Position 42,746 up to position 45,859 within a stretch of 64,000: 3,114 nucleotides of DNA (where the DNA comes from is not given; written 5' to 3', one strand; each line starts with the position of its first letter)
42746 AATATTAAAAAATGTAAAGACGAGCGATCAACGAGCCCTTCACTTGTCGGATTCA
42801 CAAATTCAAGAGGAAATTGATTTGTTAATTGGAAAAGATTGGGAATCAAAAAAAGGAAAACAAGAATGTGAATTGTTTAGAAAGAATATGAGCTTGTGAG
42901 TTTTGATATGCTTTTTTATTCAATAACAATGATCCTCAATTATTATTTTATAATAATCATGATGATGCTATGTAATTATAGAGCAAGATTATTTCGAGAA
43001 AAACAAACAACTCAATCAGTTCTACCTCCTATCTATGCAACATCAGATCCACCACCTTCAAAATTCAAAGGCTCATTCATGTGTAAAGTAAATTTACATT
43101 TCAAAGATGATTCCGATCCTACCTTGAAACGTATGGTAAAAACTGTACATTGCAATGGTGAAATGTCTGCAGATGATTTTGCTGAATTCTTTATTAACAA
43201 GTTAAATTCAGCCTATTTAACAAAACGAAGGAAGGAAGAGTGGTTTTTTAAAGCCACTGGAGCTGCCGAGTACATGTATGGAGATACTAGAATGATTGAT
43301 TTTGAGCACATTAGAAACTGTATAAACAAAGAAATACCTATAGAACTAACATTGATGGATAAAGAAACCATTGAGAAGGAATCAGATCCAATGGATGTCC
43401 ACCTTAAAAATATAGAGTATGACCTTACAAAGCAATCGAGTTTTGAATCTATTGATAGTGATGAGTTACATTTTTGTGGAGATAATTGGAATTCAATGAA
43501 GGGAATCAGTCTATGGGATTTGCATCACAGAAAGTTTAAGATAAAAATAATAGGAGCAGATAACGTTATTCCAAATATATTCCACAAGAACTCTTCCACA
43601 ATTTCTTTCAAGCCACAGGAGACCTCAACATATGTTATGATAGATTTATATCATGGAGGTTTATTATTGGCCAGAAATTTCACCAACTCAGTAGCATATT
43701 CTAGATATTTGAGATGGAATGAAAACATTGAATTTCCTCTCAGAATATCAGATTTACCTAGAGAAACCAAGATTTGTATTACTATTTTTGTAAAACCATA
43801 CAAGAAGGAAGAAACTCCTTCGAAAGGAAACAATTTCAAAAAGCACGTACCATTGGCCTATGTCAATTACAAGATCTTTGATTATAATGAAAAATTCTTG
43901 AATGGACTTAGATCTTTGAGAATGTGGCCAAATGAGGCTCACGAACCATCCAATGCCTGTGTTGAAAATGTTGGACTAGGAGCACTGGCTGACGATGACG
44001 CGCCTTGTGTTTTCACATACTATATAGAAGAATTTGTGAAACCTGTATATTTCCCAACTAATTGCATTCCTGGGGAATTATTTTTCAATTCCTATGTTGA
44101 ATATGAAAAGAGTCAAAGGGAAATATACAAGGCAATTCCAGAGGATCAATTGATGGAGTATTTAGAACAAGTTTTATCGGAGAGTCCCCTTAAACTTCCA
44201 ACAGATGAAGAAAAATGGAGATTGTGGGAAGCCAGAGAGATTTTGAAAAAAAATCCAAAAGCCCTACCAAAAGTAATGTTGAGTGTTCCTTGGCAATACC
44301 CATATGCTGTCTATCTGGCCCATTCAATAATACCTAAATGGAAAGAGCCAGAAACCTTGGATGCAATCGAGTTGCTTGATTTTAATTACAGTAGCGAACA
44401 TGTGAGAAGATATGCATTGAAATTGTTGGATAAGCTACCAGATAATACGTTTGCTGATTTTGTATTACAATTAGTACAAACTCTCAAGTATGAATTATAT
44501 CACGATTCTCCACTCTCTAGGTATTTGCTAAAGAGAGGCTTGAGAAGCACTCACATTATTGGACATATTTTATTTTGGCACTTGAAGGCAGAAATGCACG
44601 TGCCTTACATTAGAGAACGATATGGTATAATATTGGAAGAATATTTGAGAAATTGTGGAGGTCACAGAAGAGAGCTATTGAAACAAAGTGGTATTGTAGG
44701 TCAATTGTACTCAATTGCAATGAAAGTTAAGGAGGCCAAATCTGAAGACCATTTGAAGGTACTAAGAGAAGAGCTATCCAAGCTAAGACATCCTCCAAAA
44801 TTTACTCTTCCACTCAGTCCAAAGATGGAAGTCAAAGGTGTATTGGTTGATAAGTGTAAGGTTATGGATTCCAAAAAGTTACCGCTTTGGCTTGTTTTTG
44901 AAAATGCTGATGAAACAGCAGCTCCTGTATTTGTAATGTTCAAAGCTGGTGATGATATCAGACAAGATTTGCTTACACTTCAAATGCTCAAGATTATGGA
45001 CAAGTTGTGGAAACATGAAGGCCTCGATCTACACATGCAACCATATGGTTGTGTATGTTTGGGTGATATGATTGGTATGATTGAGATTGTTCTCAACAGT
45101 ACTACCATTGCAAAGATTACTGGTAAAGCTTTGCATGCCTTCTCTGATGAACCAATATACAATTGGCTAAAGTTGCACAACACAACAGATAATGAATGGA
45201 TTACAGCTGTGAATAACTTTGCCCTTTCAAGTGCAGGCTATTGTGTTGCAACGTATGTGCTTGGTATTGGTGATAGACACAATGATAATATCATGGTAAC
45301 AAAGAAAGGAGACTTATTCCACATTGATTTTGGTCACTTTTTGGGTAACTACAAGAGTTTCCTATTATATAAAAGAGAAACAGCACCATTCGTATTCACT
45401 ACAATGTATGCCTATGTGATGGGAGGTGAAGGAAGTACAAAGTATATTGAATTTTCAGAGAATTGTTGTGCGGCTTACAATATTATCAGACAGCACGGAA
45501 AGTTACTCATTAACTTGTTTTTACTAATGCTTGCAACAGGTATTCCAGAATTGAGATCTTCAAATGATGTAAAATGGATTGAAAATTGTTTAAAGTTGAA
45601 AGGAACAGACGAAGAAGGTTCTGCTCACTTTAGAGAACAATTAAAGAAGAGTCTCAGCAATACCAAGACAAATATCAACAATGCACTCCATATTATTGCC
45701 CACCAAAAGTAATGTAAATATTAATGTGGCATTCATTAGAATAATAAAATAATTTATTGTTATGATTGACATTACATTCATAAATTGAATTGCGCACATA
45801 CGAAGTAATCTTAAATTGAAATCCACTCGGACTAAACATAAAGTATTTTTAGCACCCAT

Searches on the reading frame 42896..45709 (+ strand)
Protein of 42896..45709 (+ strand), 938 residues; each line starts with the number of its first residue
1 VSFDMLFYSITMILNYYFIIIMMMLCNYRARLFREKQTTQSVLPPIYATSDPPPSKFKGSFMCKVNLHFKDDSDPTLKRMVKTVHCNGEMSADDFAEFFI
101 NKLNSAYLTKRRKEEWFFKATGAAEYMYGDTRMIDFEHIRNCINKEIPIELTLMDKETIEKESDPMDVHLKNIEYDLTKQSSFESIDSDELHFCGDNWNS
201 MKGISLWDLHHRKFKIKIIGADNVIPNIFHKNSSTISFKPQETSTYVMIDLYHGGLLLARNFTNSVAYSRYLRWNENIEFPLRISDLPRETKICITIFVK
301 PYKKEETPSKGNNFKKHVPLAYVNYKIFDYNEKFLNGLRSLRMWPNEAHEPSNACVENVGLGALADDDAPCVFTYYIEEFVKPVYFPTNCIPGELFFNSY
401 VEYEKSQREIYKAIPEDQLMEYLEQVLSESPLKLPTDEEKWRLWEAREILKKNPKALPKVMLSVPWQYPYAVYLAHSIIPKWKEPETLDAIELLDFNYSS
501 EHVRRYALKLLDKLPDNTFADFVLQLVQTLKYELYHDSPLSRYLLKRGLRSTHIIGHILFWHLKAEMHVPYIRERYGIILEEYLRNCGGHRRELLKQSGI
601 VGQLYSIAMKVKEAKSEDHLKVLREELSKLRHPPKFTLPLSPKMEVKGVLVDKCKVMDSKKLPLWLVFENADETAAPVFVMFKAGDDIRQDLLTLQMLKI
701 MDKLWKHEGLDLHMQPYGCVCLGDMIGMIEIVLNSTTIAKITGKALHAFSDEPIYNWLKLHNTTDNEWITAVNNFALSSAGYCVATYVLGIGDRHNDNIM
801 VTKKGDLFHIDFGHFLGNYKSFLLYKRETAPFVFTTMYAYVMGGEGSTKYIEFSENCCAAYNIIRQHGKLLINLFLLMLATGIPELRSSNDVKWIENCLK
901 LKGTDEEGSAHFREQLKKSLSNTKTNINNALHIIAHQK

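Call 40: search_protein_families(library=pfam, proteins=[window:42896-45709:+], max_evalue=0.00001)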
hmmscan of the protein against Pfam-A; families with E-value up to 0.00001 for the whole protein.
window:42896-45709:+ (938 aa): 4 families
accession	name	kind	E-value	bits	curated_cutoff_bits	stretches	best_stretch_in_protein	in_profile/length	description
PF00454.33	PI3_PI4_kinase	-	4.3e-60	204.1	27.1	1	680-887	4-240/241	Phosphatidylinositol 3- and 4-kinase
PF00613.26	PI3Ka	-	2.6e-50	170.9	31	1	416-595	6-184/185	Phosphoinositide 3-kinase family, accessory domain (PIK domain)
PF00792.30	PI3K_C2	-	3.8e-21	75.9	26.4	1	244-353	4-104/136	Phosphoinositide 3-kinase C2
PF00794.24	PI3K_rbd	-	2.7e-13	50.4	22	1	70-156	24-104/106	PI3-kinase family, ras-binding domain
